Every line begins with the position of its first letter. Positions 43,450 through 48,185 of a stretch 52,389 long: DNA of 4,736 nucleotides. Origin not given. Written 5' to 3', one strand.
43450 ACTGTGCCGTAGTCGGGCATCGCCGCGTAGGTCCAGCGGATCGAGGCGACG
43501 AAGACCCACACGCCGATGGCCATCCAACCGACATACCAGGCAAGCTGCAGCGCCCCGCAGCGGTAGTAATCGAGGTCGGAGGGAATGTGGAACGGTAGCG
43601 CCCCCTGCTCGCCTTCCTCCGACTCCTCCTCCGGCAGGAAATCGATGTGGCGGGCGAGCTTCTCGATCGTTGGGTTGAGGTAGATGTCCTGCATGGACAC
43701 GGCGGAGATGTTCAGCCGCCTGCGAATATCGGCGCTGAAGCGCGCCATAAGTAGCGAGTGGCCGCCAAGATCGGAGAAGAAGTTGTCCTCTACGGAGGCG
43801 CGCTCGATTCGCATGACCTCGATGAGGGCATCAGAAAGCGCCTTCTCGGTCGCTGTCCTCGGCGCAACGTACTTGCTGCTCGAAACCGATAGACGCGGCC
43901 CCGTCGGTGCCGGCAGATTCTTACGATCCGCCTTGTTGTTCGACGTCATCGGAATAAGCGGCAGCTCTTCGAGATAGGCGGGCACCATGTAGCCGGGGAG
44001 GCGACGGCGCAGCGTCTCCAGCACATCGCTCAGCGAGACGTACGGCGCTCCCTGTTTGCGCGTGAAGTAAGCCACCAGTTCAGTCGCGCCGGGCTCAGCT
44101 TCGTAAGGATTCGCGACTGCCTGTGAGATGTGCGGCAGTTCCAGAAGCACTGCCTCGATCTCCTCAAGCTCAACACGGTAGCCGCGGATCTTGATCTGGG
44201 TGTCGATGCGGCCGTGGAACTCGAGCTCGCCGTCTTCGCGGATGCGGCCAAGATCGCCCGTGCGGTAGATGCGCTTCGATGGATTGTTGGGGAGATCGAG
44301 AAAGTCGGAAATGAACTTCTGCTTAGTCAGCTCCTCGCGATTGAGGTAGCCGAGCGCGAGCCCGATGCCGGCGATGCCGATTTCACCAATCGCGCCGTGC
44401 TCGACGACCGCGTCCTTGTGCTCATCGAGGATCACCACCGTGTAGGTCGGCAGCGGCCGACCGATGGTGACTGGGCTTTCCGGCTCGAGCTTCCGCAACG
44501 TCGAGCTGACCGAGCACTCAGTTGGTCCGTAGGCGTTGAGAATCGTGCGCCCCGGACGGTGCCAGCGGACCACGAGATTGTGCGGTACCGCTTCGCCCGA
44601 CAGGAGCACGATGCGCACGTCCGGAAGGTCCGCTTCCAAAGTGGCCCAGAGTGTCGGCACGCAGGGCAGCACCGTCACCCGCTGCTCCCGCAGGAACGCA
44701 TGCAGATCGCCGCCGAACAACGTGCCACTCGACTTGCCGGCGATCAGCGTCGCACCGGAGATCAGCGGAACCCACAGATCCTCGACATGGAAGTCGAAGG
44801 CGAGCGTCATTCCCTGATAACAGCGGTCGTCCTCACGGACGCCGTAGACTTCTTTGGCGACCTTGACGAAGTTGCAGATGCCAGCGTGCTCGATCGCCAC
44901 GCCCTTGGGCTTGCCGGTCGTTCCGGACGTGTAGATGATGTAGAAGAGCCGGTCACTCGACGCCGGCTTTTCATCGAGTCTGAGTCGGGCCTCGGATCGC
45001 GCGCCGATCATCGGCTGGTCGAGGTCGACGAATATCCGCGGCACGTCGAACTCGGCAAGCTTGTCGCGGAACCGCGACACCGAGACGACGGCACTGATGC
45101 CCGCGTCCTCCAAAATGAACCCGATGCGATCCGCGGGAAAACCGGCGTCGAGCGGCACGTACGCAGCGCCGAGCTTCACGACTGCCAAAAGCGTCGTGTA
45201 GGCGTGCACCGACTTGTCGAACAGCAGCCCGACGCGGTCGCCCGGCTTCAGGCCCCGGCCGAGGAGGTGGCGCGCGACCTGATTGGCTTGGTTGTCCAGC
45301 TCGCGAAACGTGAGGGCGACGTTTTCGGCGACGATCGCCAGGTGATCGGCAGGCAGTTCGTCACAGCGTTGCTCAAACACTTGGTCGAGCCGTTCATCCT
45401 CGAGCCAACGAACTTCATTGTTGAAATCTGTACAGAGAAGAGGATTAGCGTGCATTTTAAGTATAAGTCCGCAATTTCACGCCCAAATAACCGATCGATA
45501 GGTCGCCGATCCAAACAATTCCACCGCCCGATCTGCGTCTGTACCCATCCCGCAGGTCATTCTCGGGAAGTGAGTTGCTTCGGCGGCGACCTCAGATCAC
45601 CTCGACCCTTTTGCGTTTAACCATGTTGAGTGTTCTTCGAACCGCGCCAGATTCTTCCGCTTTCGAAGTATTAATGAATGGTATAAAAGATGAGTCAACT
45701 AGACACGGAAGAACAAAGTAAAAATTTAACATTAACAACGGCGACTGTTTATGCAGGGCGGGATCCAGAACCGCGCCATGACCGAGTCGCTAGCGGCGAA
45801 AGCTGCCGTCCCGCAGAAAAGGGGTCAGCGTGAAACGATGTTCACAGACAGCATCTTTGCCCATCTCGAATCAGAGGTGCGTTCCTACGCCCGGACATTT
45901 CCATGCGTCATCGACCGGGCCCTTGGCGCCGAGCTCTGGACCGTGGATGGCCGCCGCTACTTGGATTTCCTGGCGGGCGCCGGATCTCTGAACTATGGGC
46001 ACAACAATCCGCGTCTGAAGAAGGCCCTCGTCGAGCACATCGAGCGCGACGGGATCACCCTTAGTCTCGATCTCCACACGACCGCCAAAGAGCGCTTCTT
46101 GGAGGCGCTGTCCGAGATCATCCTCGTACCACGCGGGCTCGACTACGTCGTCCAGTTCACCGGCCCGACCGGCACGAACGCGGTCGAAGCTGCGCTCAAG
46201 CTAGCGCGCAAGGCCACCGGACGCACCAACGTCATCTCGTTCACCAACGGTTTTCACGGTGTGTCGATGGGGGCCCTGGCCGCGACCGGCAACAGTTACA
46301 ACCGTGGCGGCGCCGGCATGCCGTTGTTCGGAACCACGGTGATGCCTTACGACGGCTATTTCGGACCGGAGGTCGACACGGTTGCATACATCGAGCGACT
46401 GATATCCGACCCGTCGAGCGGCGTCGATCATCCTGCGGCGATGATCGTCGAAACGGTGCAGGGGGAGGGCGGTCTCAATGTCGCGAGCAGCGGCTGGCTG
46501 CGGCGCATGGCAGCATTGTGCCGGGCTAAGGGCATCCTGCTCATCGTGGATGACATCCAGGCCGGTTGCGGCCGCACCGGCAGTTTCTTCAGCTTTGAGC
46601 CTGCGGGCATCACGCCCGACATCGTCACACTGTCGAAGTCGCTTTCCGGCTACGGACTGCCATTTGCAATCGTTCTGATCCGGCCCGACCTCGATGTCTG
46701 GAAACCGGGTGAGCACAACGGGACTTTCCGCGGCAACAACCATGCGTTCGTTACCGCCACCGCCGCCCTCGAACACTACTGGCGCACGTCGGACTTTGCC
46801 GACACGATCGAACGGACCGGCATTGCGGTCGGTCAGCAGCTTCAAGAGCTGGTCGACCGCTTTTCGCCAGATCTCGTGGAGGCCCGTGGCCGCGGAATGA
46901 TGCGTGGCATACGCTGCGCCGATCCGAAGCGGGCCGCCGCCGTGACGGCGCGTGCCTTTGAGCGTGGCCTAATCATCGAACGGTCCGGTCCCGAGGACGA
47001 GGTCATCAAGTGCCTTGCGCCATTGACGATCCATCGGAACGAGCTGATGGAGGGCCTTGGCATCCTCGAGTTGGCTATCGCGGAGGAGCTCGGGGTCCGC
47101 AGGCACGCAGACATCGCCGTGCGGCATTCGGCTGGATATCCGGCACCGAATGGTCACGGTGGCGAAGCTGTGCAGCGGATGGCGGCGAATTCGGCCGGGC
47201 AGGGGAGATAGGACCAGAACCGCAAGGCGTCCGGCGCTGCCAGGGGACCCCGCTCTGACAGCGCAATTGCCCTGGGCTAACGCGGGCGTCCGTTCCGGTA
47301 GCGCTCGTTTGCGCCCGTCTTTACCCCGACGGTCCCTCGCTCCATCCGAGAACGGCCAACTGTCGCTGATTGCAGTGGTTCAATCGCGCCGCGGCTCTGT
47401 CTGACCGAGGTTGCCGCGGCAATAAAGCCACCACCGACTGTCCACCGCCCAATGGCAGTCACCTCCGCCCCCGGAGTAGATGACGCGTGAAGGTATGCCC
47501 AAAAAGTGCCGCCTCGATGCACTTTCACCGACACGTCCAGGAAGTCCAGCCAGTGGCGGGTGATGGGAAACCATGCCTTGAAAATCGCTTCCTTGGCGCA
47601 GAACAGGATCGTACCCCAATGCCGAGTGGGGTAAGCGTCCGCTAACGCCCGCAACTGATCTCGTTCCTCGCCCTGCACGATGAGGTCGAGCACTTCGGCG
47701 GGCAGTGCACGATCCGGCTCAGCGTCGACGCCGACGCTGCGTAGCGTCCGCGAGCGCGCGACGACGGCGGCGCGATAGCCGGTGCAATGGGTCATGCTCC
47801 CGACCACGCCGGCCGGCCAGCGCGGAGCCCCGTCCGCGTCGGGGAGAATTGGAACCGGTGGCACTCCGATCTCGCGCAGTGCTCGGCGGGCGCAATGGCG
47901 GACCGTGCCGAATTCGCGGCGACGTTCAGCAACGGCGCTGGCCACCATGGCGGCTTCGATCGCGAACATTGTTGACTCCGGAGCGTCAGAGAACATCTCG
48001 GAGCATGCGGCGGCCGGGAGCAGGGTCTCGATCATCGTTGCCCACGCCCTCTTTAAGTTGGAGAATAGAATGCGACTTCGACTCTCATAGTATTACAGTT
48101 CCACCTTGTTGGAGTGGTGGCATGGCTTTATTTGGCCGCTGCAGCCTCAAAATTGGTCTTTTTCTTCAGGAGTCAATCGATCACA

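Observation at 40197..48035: Compact Pls/PosA-type cationic homopoly(amino acid) synthetase cluster with dedicated diaminobutyrate supply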

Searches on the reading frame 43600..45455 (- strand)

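Call 13: search_solved_structures(query=window:43600-45455:-, max_evalue=1e-30, show_alignments=3)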
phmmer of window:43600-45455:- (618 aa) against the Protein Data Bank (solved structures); distinct sequences matched with E-value up to 1e-30: 78 (the best 60 are shown).
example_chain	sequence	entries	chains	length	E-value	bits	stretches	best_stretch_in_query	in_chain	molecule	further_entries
9be3_A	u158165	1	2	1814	2.8e-185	620.5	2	36-604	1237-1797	Linear gramicidin synthase subunit A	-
9meh_A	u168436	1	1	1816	2.8e-185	620.5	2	36-604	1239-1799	Linear gramicidin synthase subunit A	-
6mfz_A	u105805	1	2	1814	3.1e-185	620.4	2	36-604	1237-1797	Linear gramicidin synthase subunit A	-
9be4_A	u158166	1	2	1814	9.8e-185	618.7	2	36-604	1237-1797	Linear gramicidin synthase subunit A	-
6mfy_A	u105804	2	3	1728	2.7e-172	577.6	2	20-604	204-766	Linear gramicidin synthase subunit A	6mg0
8xjz_C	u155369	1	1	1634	1.1e-123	417.1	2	30-604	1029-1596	Peptide synthetase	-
5u89_A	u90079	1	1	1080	3.2e-110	372.6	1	19-605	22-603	Amino acid adenylation domain protein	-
9bfd_A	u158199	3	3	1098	1.5e-105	357.2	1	17-605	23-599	Tyrocidine synthase 1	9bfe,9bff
8jbr_A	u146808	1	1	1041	1.4e-100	340.8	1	14-606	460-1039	McyA protein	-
4d4g_A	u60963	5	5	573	2e-91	310.5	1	22-554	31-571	APNAA1 | APNA A1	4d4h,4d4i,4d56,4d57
9bfd_B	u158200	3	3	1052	1.7e-90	307.5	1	24-606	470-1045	Tyrocidine synthase 2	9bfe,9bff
5es5_A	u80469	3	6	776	3.2e-89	303.2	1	20-604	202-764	Linear gramicidin synthetase subunit A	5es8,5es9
6mfx_A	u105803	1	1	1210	1e-88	301.6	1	20-604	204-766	Linear gramicidin synthase subunit A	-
6mfw_A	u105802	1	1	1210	1.1e-88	301.5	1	20-604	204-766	Linear gramicidin synthase subunit A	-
1amu_A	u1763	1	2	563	1.8e-88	300.8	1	12-540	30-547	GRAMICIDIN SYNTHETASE 1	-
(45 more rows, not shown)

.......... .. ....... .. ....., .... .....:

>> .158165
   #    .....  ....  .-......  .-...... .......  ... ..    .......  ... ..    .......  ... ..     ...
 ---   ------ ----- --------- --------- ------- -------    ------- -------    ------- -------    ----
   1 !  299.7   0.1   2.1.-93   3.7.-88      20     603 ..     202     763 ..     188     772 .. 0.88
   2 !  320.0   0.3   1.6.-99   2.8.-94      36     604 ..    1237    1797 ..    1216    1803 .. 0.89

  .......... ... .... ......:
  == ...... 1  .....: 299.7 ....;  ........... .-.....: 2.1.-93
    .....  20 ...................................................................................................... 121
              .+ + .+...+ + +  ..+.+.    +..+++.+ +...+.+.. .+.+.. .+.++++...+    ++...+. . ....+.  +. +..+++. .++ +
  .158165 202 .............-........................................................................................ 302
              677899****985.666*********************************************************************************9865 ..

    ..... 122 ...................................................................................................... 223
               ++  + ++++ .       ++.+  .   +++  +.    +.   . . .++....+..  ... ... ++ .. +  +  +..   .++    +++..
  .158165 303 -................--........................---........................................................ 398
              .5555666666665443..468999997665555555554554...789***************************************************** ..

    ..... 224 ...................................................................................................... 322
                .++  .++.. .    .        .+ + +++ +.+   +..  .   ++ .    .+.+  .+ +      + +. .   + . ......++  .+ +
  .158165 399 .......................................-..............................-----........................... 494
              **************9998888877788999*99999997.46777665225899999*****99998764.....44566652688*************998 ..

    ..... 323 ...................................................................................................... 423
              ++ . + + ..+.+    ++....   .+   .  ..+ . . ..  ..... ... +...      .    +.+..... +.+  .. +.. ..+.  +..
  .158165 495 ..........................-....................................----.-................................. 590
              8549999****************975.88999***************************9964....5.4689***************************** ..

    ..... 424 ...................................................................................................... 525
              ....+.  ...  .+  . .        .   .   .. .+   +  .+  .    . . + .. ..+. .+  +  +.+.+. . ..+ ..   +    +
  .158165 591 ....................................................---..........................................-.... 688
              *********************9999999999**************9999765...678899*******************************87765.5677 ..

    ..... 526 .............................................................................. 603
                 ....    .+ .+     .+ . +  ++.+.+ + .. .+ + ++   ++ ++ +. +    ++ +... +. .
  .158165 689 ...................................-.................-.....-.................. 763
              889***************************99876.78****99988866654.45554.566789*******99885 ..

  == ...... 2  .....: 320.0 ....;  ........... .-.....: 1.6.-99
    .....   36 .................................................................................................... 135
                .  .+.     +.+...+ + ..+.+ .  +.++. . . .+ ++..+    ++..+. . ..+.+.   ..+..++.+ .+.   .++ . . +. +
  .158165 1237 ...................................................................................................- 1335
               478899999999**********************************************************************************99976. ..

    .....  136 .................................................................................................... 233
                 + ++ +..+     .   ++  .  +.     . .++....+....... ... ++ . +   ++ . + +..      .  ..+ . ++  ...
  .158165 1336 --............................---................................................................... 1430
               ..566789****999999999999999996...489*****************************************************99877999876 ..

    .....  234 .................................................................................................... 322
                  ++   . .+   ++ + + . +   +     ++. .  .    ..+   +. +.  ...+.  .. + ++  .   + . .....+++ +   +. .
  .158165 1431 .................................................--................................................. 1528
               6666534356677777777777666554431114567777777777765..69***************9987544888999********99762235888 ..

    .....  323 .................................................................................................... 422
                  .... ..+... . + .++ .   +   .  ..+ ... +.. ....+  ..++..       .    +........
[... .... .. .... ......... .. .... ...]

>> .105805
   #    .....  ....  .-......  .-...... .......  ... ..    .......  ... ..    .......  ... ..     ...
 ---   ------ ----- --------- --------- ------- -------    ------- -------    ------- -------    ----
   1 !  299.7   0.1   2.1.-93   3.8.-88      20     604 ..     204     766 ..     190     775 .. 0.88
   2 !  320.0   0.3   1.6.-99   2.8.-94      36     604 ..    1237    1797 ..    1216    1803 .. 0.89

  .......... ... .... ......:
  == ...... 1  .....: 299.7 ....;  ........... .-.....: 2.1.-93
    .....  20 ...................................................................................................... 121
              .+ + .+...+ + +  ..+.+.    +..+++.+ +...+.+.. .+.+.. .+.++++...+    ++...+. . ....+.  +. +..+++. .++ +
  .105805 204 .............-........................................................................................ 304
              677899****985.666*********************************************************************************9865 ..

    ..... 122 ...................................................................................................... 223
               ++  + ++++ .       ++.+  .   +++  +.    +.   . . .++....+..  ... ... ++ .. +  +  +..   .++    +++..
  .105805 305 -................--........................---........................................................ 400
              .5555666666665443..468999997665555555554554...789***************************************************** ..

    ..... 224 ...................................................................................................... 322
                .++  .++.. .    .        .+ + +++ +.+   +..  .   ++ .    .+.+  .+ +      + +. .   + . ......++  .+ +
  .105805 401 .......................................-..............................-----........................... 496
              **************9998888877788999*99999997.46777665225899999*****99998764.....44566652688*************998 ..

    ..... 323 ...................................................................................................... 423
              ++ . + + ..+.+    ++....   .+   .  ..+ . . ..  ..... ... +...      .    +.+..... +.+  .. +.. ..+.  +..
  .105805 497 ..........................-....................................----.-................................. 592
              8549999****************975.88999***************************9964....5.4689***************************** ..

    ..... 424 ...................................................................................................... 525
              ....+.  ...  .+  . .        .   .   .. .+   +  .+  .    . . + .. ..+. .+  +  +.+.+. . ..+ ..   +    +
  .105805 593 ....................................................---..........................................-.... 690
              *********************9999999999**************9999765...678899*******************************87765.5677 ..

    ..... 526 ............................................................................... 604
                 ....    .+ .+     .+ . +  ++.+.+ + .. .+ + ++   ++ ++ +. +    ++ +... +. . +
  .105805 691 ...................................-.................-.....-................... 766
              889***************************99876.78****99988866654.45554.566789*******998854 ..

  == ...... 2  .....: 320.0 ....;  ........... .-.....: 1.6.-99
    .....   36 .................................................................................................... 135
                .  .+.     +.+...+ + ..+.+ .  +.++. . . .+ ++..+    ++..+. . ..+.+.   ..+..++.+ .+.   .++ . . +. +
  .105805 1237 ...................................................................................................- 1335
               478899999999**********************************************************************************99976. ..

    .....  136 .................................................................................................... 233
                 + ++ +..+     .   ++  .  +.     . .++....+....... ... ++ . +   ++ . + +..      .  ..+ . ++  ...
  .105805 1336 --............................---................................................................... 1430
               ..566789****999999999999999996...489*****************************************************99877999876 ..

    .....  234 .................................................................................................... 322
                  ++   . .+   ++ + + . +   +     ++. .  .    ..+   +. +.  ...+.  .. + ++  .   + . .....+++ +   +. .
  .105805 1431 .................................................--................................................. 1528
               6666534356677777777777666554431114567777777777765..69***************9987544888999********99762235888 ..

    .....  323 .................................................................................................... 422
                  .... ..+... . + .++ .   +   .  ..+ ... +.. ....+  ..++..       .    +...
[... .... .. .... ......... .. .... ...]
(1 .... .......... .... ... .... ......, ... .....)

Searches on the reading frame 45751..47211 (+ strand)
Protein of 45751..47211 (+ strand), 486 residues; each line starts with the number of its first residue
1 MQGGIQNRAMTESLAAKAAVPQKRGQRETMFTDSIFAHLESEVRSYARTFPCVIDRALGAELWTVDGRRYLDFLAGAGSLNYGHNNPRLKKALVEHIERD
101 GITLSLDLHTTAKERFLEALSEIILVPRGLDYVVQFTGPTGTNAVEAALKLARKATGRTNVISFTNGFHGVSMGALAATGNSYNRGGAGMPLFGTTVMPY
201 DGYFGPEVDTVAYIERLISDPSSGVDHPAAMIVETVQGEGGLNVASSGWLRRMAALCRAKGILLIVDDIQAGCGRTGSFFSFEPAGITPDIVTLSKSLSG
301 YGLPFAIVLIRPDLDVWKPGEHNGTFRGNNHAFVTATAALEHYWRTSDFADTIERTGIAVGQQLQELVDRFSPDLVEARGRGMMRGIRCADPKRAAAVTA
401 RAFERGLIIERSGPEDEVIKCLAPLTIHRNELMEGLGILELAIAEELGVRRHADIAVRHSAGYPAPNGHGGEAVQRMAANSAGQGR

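Call 3: search_protein_families(library=pfam, proteins=[window:45751-47211:+])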
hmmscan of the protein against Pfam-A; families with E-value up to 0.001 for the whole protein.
window:45751-47211:+ (486 aa): 1 family
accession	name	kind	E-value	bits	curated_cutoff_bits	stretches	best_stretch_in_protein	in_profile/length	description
PF00202.27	Aminotran_3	-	5.1e-79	266.3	30.5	1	48-443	7-403/403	Aminotransferase class-III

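Call 4: search_protein_families(library=ncbifam, proteins=[window:45751-47211:+])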
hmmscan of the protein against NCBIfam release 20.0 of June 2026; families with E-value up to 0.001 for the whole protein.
window:45751-47211:+ (486 aa): 69 families (the best 25 are shown)
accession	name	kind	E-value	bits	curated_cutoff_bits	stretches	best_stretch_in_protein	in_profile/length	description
NF006733.0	PRK09264.1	subfamily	2e-197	655.9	438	1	34-448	5-419/425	diaminobutyrate--2-oxoglutarate transaminase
TIGR02407.1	ectoine_ectB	equivalog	2.3e-193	642.4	552.2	1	35-444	2-411/412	diaminobutyrate--2-oxoglutarate transaminase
TIGR00709.1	dat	subfamily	3.5e-141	470.8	401.6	1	35-449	6-439/442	diaminobutyrate--2-oxoglutarate transaminase family protein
NF005386.0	PRK06931.1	equivalog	1.3e-102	343.8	753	1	36-447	26-456/461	diaminobutyrate--2-oxoglutarate transaminase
NF005393.0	PRK06938.1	subfamily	2.2e-102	342.8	671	1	35-444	34-463/469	diaminobutyrate--2-oxoglutarate transaminase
NF004426.0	PRK05769.1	equivalog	1e-75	255.2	552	1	40-445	26-439/441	acetyl ornithine aminotransferase family protein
NF005993.0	PRK08117.1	subfamily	7.1e-73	245.7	574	1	52-445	27-429/433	aspartate aminotransferase family protein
TIGR00707.1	argD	subfamily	2.5e-72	243.8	410.05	1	44-443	4-380/381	acetylornithine/succinylornithine family transaminase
NF002797.0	PRK02936.1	equivalog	5.2e-67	226.2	496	1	46-445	8-379/385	acetylornithine transaminase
NF002874.0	PRK03244.1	equivalog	7.2e-66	222.6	457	1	49-442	24-391/399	acetylornithine transaminase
NF049976.1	AmadipTransam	equivalog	1.3e-65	221.9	650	1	47-445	11-414/416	2-aminoadipate transaminase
NF053554.1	prodigi_MAP_PigE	equivalog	1.6e-64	218.7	850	1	28-401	380-738/837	prodigiosin MAP biosynthesis aminotransferase PigE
NF005692.0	PRK07495.1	equivalog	1.7e-63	214.7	724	1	53-445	25-421/425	4-aminobutyrate--2-oxoglutarate transaminase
NF005985.0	PRK08088.1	equivalog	1.8e-63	214.7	713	1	46-444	19-422/426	4-aminobutyrate--2-oxoglutarate transaminase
NF002325.0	PRK01278.1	subfamily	3.8e-63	213.5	372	1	50-444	13-387/395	acetylornithine transaminase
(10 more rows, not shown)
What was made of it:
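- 45751..47211 (+): EctB-type L-2,4-diaminobutyrate:2-oxoglutarate transaminase (486 aa), the monomer supply. Calls 3, 4 (TIGR02407 642 bits, cut-off 552).
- On Poly-Dab synthetase clusters (PddA type / S. celluloflavus type): 45751-47211, TIGR02407 above cut-off (call 4)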

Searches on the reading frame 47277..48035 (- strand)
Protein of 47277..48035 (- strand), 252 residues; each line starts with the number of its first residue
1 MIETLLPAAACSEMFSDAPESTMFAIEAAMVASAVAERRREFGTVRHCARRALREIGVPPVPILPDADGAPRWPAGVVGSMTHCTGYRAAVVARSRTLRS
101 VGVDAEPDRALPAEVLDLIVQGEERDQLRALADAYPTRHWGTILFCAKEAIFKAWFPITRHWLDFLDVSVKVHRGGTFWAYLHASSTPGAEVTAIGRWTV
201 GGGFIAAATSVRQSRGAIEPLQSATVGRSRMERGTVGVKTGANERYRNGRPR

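Call 3: search_protein_families(library=pfam, proteins=[window:47277-48035:-])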
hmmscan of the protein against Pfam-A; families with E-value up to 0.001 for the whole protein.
window:47277-48035:- (252 aa): 2 families
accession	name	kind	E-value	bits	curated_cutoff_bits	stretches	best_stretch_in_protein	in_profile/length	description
PF17837.6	4PPT_N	-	1.8e-26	92.5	27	1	27-93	2-68/68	4'-phosphopantetheinyl transferase N-terminal domain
PF01648.25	ACPS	-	5.3e-15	55.8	25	1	100-188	1-94/111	4'-phosphopantetheinyl transferase superfamily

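Call 4: search_protein_families(library=ncbifam, proteins=[window:47277-48035:-])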
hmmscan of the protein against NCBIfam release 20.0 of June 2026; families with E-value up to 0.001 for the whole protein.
window:47277-48035:- (252 aa): 3 families
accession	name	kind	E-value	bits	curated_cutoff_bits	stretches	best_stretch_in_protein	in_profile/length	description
NF050105.1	4PPT_PptT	exception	2.1e-62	210.4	365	1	4-208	5-217/220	4'-phosphopantetheinyl transferase PptT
NF042923.1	4PPT_Npt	exception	2.9e-54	183.7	370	1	1-210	1-221/223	4'-phosphopantetheinyl transferase Npt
NF007604.0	PRK10251.1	equivalog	1.7e-13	50.6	169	1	31-156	42-162/209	enterobactin synthase subunit EntD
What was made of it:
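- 47277..48035 (-): Sfp/PptT-type 4'-phosphopantetheinyl transferase (252 aa), convergent with the transaminase. Calls 3, 4.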
